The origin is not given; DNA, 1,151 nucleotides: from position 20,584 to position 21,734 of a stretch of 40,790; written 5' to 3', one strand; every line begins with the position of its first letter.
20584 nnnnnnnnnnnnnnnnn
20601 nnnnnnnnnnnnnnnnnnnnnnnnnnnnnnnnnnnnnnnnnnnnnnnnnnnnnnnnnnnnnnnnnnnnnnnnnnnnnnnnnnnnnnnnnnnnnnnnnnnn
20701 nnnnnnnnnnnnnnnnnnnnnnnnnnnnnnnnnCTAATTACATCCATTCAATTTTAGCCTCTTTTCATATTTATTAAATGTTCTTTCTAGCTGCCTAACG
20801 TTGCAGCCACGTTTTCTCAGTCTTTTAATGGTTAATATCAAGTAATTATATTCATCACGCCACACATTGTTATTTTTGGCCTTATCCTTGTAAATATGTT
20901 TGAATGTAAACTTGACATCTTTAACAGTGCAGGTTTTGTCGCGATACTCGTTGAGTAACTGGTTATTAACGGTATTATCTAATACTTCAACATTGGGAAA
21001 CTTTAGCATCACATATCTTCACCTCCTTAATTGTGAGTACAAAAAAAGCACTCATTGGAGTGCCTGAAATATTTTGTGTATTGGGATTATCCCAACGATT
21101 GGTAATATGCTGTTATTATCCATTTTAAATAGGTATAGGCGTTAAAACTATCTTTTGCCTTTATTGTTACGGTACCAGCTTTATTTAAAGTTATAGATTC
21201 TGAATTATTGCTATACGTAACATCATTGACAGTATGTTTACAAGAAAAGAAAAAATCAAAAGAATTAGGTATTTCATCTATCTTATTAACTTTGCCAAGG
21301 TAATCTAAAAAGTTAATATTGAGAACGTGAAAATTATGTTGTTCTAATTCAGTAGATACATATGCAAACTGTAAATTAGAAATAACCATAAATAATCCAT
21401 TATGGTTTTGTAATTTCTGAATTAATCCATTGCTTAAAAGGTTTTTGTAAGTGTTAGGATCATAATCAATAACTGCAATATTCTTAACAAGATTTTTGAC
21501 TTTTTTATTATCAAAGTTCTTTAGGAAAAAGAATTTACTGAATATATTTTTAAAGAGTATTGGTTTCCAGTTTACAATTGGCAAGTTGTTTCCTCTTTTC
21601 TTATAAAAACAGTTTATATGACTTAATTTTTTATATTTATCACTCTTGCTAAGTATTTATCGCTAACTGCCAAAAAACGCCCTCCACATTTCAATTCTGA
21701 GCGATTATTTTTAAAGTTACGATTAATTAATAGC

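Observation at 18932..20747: ParB-like + DpdA-like transglycosylase + QueT transporter cassette: salvage-dependent 7-deazaguanine modification of phage DNA?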

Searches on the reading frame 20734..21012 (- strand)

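Call 3: search_protein_families(library=pfam, proteins=[window:20734-21012:-], max_evalue=0.1)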
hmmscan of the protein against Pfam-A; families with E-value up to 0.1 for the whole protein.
window:20734-21012:- (92 aa): 0 families

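Call 4: search_protein_families(library=ncbifam, proteins=[window:20734-21012:-], max_evalue=0.1)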
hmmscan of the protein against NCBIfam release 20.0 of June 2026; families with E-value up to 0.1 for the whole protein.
window:20734-21012:- (92 aa): 1 family
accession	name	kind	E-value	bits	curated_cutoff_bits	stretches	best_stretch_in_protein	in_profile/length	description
NF045844.1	BC85_0335_fam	subfamily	6.3e-05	22.7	65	1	14-85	54-124/215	BC85_0335 family putative methyltransferase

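Call 5: search_protein_families(library=phrogs, proteins=[window:20734-21012:-], max_evalue=0.01)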
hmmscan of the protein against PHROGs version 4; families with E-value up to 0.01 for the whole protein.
window:20734-21012:- (92 aa): 0 families

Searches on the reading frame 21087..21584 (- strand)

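Call 3: search_protein_families(library=pfam, proteins=[window:21087-21584:-], max_evalue=0.1)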
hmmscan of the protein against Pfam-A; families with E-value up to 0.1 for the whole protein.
window:21087-21584:- (165 aa): 0 families

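Call 4: search_protein_families(library=ncbifam, proteins=[window:21087-21584:-], max_evalue=0.1)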
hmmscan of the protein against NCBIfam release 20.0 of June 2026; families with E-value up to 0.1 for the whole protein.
window:21087-21584:- (165 aa): 1 family
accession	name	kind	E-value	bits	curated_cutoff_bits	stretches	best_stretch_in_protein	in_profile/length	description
NF007105.0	PRK09554.1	equivalog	0.013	13.7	683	1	66-157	583-672/772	Fe(2+) transporter permease subunit FeoB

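Call 5: search_protein_families(library=phrogs, proteins=[window:21087-21584:-], max_evalue=0.01)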
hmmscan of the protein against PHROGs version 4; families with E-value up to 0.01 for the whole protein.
window:21087-21584:- (165 aa): 0 families
